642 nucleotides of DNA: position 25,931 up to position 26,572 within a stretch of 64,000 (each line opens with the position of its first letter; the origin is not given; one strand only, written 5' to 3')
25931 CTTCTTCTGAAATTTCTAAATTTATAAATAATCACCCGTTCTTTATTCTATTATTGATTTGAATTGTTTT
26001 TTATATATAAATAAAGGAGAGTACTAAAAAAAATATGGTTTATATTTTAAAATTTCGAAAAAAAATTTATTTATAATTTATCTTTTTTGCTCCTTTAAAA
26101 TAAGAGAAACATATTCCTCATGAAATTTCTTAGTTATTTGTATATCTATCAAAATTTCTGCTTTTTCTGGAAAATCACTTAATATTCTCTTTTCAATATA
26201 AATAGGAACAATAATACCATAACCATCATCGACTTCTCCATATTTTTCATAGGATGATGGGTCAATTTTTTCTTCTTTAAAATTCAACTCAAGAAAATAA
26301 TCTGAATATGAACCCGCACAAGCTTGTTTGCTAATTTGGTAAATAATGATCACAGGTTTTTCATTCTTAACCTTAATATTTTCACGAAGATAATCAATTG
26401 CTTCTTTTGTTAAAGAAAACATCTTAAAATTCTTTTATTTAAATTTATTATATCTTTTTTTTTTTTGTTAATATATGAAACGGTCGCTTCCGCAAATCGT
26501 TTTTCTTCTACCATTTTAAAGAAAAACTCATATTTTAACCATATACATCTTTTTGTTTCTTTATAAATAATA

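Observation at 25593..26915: Three tandem HesB/IscA-like paralogs: two carry an in-frame TGA exactly where the third has Cys (candidate selenoprotein genes split or missed by the ORF track)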

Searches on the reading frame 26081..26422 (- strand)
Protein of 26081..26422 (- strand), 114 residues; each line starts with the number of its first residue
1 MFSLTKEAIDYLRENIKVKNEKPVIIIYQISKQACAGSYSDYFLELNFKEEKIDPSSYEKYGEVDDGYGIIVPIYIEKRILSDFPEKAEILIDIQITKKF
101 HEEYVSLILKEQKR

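Call 10: search_protein_families(library=pfam, max_evalue=10, proteins=[window:26081-26422:-])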
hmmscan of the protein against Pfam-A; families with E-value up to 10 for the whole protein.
seq(114 aa): 1 family
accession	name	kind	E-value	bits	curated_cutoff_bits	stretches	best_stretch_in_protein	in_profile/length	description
PF18401.7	Thioredoxin_13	-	0.13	12.6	26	1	78-104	36-62/136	Thioredoxin-like domain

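Call 13: find_homologous_proteins(query=A2, max_evalue=0.01)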
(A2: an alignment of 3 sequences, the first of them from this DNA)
Query A2 (3 sequences) (114 aa, profile of the alignment): 42 proteins with E <= 0.01 among 309 candidates.
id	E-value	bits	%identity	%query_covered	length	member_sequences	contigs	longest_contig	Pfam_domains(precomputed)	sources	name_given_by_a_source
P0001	3.4e-43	164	100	100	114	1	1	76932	-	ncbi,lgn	ncbi:MAG: hypothetical protein ACFFHV_02235 [Promethearchaeota archaeon]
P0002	4.2e-40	154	23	96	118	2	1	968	-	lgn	-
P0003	2.2e-39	152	23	68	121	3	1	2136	-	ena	-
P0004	2.8e-33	132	24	68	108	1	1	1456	-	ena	-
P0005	6.1e-30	121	26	76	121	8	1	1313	-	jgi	-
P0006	8.1e-30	121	70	100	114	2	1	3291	-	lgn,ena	-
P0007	4.1e-29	119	28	81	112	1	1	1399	-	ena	-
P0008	1.9e-28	117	23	43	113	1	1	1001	-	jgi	jgi:hypothetical protein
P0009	3.5e-28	116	70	100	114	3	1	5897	-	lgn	-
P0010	5.2e-28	115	72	100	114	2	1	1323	-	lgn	-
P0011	2.9e-27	113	69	100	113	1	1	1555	-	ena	-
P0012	3.6e-27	113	68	100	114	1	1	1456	-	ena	-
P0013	2.6e-26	110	40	37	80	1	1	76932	-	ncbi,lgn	ncbi:MAG: hypothetical protein ACFFHV_02240 [Promethearchaeota archaeon]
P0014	4.6e-26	109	62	100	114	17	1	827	-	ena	-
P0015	1.7e-25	107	68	100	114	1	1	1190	-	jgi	jgi:hypothetical protein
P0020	1.4e-23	101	68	100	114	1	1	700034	-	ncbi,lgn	-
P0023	1.5e-22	98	29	82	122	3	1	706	-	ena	-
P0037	3.1e-17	80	51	98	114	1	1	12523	-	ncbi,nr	ncbi:MAG: hypothetical protein EU532_09810 [Promethearchaeota archaeon]|nr:MAG: hypothetical protein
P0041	1.3e-11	62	27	49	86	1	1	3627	-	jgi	-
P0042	1.6e-9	56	-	-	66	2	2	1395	-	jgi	jgi:hypothetical protein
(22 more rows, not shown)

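Call 16: find_encoding_contigs(protein=P0020, flank=10000, max_places=3)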
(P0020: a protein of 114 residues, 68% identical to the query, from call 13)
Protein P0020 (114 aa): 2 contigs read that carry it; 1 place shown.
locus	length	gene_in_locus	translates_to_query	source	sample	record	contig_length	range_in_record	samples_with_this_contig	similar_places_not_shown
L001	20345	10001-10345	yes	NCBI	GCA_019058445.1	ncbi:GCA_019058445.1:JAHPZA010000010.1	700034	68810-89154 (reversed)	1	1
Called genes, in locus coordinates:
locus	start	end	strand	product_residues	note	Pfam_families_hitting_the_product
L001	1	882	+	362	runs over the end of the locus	PF00025:Arf, PF00071:Ras, PF01926:MMR_HSR1 (weak), PF08477:Roc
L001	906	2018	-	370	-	-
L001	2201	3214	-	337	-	PF00753:Lactamase_B, PF12706:Lactamase_B_2 (weak)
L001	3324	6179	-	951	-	PF00690:Cation_ATPase_N, PF00122:E1-E2_ATPase, PF13246:Cation_ATPase, PF00702:Hydrolase, PF00689:Cation_ATPase_C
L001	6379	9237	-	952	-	PF00690:Cation_ATPase_N, PF00122:E1-E2_ATPase, PF13246:Cation_ATPase, PF00702:Hydrolase, PF00689:Cation_ATPase_C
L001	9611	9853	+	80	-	-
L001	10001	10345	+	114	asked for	-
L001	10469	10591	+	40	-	-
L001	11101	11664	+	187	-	-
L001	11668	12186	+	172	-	-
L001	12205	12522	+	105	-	-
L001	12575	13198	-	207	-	PF02525:Flavodoxin_2 (weak), PF03358:FMN_red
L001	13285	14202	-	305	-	PF04055:Radical_SAM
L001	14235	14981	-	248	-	PF13248:Zn_ribbon_3 (faint), PF28519:MTNAP1_ZnF (faint)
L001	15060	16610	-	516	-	PF01398:JAB, PF21259:Rgg_C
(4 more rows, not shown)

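Call 17: find_encoding_contigs(protein=P0003, flank=3000, max_places=3)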
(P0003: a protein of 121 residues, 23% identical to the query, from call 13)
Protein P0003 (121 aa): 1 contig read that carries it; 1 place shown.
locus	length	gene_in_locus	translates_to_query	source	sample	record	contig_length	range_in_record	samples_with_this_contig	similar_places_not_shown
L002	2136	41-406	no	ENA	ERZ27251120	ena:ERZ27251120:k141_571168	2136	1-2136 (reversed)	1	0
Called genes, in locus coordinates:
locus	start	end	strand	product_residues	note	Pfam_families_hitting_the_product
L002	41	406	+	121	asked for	-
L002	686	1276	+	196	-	-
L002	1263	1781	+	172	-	-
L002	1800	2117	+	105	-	-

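Call 18: find_encoding_contigs(protein=P0007, flank=3000, max_places=3)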
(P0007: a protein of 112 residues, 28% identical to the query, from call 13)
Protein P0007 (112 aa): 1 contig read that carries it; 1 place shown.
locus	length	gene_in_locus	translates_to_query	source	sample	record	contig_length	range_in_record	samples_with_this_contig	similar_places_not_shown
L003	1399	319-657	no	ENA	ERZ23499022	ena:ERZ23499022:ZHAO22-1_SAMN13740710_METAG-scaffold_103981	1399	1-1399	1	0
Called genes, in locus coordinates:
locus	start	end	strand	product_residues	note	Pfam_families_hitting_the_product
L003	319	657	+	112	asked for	-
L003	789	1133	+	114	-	-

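Call 34: find_related_loci(query=A3, collection=metagenome_contigs, flank=2500)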
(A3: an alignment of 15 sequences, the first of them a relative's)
Query A3 (114 aa) in metagenome_contigs; peptide patterns used: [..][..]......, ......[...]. (x = any residue, [..] = any of these).
334 stretches matched a pattern; 4 encode a relative of the query (tblastn E <= 1e-3); 4 distinct loci.
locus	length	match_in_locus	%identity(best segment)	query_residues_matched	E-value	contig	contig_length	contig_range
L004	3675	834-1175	69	1-114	6e-48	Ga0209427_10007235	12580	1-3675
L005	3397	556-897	66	1-114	6e-46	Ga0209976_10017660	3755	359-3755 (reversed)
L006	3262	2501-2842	62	1-114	1e-43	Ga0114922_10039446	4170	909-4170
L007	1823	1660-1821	65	1-54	9e-20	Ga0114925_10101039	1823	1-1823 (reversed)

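Call 35: find_encoding_contigs(protein=P0037, flank=3000, max_places=2)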
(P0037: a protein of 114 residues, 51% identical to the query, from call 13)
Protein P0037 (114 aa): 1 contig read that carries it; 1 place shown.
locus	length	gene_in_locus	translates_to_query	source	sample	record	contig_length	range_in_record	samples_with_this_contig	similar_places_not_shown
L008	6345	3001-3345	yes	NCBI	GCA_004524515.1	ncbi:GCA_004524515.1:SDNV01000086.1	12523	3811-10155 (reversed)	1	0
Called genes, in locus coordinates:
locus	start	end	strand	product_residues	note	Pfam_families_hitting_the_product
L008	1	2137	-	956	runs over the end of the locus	PF00690:Cation_ATPase_N, PF00122:E1-E2_ATPase, PF13246:Cation_ATPase, PF00702:Hydrolase, PF00689:Cation_ATPase_C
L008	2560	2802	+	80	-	-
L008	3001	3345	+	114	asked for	-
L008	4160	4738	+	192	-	-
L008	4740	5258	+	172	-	-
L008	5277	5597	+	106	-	-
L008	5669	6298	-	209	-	PF03358:FMN_red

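Call 36: find_encoding_contigs(protein=P0023, flank=3000, max_places=2)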
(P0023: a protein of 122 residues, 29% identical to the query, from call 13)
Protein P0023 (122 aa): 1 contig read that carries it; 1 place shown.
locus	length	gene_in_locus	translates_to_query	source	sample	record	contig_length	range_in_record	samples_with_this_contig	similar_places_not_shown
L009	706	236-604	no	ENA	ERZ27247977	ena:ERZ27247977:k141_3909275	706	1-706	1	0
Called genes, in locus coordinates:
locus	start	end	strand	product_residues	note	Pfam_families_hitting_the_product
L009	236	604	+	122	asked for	-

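Call 37: find_encoding_contigs(protein=P0041, flank=3000, max_places=2)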
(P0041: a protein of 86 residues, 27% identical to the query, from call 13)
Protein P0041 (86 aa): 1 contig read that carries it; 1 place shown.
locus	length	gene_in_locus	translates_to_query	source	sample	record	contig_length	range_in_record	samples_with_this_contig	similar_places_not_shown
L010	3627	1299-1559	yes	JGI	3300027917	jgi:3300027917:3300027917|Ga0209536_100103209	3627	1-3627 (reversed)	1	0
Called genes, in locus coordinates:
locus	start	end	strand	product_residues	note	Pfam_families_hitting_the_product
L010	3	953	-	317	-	?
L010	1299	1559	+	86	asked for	-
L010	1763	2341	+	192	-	-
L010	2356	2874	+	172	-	-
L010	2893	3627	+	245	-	?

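Call 38: find_encoding_contigs(protein=P0042, flank=3000, max_places=2)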
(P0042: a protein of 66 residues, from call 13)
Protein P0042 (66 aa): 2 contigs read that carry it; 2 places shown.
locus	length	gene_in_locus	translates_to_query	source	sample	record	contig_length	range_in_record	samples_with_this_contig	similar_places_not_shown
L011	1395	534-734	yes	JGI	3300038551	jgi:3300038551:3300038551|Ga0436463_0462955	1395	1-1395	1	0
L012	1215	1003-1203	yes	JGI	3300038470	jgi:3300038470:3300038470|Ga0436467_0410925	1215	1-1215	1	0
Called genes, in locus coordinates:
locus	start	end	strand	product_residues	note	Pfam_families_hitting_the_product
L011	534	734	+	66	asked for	-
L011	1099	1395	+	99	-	?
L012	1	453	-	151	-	?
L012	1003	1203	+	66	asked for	-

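Call 45: search_solved_structures(query=A4, max_evalue=10, show_alignments=3)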
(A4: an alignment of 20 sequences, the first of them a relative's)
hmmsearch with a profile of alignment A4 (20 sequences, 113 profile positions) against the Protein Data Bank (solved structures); distinct sequences matched with E-value up to 10: 1.
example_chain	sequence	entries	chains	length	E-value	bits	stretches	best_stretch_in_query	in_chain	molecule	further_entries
3ni8_A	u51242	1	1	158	0.74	12.9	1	35-72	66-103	PFC0360w protein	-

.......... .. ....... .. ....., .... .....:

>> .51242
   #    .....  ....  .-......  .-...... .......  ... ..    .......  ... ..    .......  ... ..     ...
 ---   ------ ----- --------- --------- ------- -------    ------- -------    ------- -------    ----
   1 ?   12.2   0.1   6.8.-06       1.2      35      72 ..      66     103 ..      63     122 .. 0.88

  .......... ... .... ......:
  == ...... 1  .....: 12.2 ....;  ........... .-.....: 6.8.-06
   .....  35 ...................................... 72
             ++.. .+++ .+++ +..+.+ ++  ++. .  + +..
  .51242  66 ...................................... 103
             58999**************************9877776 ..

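Call 48: predict_structure(alignment_id=A4)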
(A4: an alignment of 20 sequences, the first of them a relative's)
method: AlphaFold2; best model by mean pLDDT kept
length: 114 residues; sequences in the alignment: 20
mean_pLDDT: 86.6   pTM: 0.79
mean pLDDT of the five models: 86.6, 85.2, 84.4, 84.2, 83.3
residues with pLDDT >= 90: 56; 70-90: 50; 50-70: 7; < 50: 1
segments of 3 or more residues with pLDDT < 50: none
pLDDT, mean of each block of 10 residues (from residue 1): 92 86 91 70 87 88 89 94 83 91 90 62
secondary structure, 60 per line:
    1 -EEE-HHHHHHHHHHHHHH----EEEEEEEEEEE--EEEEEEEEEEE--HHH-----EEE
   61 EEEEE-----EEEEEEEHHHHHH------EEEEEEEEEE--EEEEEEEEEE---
elements in order: E2-4 H6-19 E24-34 E37-47 E58-65 E71-77 H78-83 E90-99 E102-111

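Call 50: search_protein_representatives(alignment_id=A4)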
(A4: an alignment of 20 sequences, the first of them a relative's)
Query: 20 sequences, 113 profile positions. Proteins with E-value up to 0.001 (for the whole library): 49; up to 1e-10: 25; up to 1e-30: 1. The best 49 are listed.
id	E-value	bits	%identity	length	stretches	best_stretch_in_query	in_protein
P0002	3.9e-40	152.3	-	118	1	2-112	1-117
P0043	1.9e-25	105.1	-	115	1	1-111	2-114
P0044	3.2e-24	101.1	-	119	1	2-110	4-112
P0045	7.6e-23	96.7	-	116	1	1-109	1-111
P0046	1.2e-21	92.7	-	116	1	1-112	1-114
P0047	1.3e-21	92.7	-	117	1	2-112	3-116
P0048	2.7e-21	91.6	-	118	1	2-111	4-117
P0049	5.6e-21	90.6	-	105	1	17-111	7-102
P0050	2.0e-20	88.9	-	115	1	2-111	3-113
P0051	3.1e-18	81.8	-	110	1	17-112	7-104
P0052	1.9e-17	79.3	-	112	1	10-112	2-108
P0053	3.5e-17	78.4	-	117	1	2-111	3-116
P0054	4.5e-15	71.6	-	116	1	10-111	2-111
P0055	1.5e-14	69.9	-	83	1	37-112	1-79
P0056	2.1e-14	69.5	-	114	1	2-107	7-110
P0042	5.6e-10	55.2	-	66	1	47-109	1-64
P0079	8.7e-07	44.9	-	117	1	1-97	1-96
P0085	5.4e-05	39.1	-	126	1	4-102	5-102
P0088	3.9e-04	36.4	-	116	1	3-106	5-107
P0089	3.9e-04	36.4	-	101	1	1-93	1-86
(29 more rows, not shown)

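Call 52: fold_search(model_id=the predicted structure, library=pdb)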
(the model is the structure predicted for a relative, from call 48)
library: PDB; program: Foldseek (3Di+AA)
matches with E <= 10: 288; with E <= 0.001: 0
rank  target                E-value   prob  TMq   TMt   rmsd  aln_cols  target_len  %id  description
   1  1r94_A                1.3e-03  1.00  0.53  0.60   4.7       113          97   10  Crystal Structure of IscA (MERCURY DERIVATIVE) (released 2003-12-23)
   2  1s98_A                1.0e-02  1.00  0.53  0.60   4.8       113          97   12  E.coli IscA crystal structure to 2.3 A (released 2004-06-01)
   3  2p2e                  3.8e-02  0.97  0.50  0.48   5.4       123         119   11  Crystal structure of a putative Fe-S biosynthesis protein from Lactobacillus salivarius with novel protein fold (released 2007-03-20)
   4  3tuo_A                2.4e-01  0.33  0.24  0.26   6.8        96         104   11  Crystal structure of N-terminal domain of DNA-binding protein satb1 (released 2012-02-01)
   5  3tuo_B                4.8e-01  0.23  0.24  0.26   7.6        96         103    9  Crystal structure of N-terminal domain of DNA-binding protein satb1 (released 2012-02-01)
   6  2cl3                  5.8e-01  0.08  0.23  0.16  13.7       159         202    7  Crystal structure of human Cleavage and Polyadenylation Specificity Factor 5 (CPSF5) (released 2006-05-04)
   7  8v1y_B                5.8e-01  0.06  0.17  0.06  15.5       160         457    6  Composite map of AMPylated GlnA bound to hinT (released 2024-11-27)
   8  2j8q_B                6.6e-01  0.07  0.22  0.16  13.3       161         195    8  Crystal structure of human cleavage and polyadenylation specificity factor 5 (CPSF5) in complex with a sulphate ion. (released 2006-11-13)
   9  9rn1_M                7.0e-01  0.08  0.23  0.12  18.8       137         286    9  Structure of BAF-nucleosome complex with OCT4-SOX2 at SHL+6 in ADP-bound state, BAF47 bound to ATPase lobe 2 (released 2026-02-11)
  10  9rl4_M                7.9e-01  0.08  0.23  0.12  19.7       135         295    8  Structure of BAF in complex with OCT4-SOX2-bound nucleosome - SHL-6 (released 2026-02-11)
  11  6w9r_D                8.4e-01  0.06  0.15  0.12  14.0        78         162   12  Crystal structure of an OTU deubiquitinase from Wolbachia pipientis wMel bound to ubiquitin (released 2020-07-01)
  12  4ilq                  8.9e-01  0.08  0.23  0.20   8.9       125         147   12  2.60A resolution structure of CT771 from Chlamydia trachomatis (released 2014-01-01)
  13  6w9r_G                9.5e-01  0.06  0.16  0.12  14.0        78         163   12  Crystal structure of an OTU deubiquitinase from Wolbachia pipientis wMel bound to ubiquitin (released 2020-07-01)
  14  5v5f_A                1.0e+00  0.14  0.22  0.14   8.6        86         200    8  Crystal structure of RICE1 (PNT2) (released 2017-09-13)
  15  9e3n_A                1.1e+00  0.13  0.24  0.06  16.9       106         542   11  Cryo-EM structure of the human P2X7 receptor in the ATP-bound open state (released 2025-09-24)
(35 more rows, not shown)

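Call 58: search_protein_families(library=ncbifam, max_evalue=10, proteins=[window:26081-26422:-, P0043, P0046, P0079, P0085, P0088, P0089])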
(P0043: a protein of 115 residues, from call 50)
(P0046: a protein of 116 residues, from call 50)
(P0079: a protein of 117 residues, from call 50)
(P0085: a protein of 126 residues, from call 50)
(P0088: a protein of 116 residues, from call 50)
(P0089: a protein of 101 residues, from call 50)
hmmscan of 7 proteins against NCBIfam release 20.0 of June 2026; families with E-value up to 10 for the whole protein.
seq(114 aa): 1 family
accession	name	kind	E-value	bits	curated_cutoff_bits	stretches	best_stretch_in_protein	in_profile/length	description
NF038090.1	IscA_HesB_Se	subfamily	0.12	12.7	85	1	1-59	1-54/101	IscA/HesB family protein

P0043 (115 aa): 2 families
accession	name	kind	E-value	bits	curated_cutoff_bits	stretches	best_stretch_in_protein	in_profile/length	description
TIGR01911.1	HesB_rel_seleno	subfamily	0.00018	22.1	66.35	1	1-87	1-74/92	HesB-like protein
NF011787.0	PRK15251.1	equivalog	0.15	11.2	189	1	15-59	201-246/271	cytolethal distending toxin subunit B family protein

P0046 (116 aa): 3 families
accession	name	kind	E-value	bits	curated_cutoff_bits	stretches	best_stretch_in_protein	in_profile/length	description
NF003263.0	PRK04235.1-1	equivalog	0.0015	17.8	237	1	6-64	20-80/219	hypothetical protein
NF041239.1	Moor_selen_rel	subfamily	0.058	13.5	40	1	1-71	1-66/91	CC/Se motif family (seleno)protein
NF045917.1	PhserinePhPspA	equivalog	0.068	12.8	350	1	68-115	67-114/211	phosphoserine phosphatase PspA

P0079 (117 aa): 1 family
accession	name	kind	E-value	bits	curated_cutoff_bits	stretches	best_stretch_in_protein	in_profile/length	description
NF005719.0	PRK07535.1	domain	0.11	11.7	259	1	11-82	13-82/268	methyltetrahydrofolate:corrinoid/iron-sulfur protein methyltransferase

P0085 (126 aa): 0 families

P0088 (116 aa): 0 families

P0089 (101 aa): 2 families
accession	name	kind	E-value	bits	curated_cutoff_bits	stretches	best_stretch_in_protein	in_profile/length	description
NF041239.1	Moor_selen_rel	subfamily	3.5e-06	27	40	1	1-95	2-86/91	CC/Se motif family (seleno)protein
TIGR01068.1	thioredoxin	equivalog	0.056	13.6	96.8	1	16-72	11-63/101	thioredoxin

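Call 74: search_protein_families(library=ncbifam, alignment_id=A6, max_evalue=1)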
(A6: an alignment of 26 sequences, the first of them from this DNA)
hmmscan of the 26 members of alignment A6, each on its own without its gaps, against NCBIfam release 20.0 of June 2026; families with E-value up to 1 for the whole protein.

A. member 1, seq(114 aa): 1 family
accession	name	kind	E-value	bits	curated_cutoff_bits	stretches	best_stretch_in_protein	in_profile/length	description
NF038090.1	IscA_HesB_Se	subfamily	0.12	12.7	85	1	1-59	1-54/101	IscA/HesB family protein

B. families by the number of members that match (of 26 scanned): 19 families
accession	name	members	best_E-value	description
NF041239.1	Moor_selen_rel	5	2.6e-08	CC/Se motif family (seleno)protein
NF038090.1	IscA_HesB_Se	3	0.0095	IscA/HesB family protein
NF006435.1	PRK08724.1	2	0.04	flagellar filament capping protein FliD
TIGR01911.1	HesB_rel_seleno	1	0.00018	HesB-like protein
NF003263.0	PRK04235.1-1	1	0.0015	hypothetical protein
NF006316.0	PRK08517.1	1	0.0038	3'-5' exonuclease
NF005719.0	PRK07535.1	1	0.012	methyltetrahydrofolate:corrinoid/iron-sulfur protein methyltransferase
TIGR01997.1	sufA_proteo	1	0.022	Fe-S cluster assembly scaffold SufA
NF000446.2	blaCIA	1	0.046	CIA family extended-spectrum class A beta-lactamase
NF007050.0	PRK09504.1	1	0.049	Fe-S cluster assembly scaffold SufA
NF007027.0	PRK09493.1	1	0.057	glutamine ABC transporter ATP-binding protein GlnQ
TIGR00049.1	TIGR00049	1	0.064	iron-sulfur cluster assembly accessory protein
NF045917.1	PhserinePhPspA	1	0.068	phosphoserine phosphatase PspA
NF006938.0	PRK09420.1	1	0.072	bifunctional 2',3'-cyclic-nucleotide 2'-phosphodiesterase/3'-nucleotidase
TIGR03356.1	BGL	1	0.072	GH1 family beta-glucosidase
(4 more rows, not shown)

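Call 75: search_solved_structures(query=A6, max_evalue=10, show_alignments=2)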
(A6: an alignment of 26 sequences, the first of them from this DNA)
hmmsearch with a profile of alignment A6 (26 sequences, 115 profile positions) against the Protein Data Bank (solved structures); distinct sequences matched with E-value up to 10: 1.
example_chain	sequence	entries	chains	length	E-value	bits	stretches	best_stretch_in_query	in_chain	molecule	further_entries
8bgz_A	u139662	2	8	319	0.73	12.9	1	57-111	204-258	methyltransferase Plu4890 H229N mutant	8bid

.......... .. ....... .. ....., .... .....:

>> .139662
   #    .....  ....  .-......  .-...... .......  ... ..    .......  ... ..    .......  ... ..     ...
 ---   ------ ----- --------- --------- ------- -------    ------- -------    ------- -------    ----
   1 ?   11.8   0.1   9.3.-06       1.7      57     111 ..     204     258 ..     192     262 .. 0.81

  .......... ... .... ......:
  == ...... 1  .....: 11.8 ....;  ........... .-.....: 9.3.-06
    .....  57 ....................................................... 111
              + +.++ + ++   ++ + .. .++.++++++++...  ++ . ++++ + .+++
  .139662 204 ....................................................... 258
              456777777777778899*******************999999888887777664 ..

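Call 76: find_encoding_contigs(protein=P0001, flank=200, max_places=3)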
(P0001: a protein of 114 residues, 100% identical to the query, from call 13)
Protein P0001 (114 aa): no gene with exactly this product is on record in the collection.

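Call 77: find_encoding_contigs(protein=P0013, flank=200, max_places=3)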
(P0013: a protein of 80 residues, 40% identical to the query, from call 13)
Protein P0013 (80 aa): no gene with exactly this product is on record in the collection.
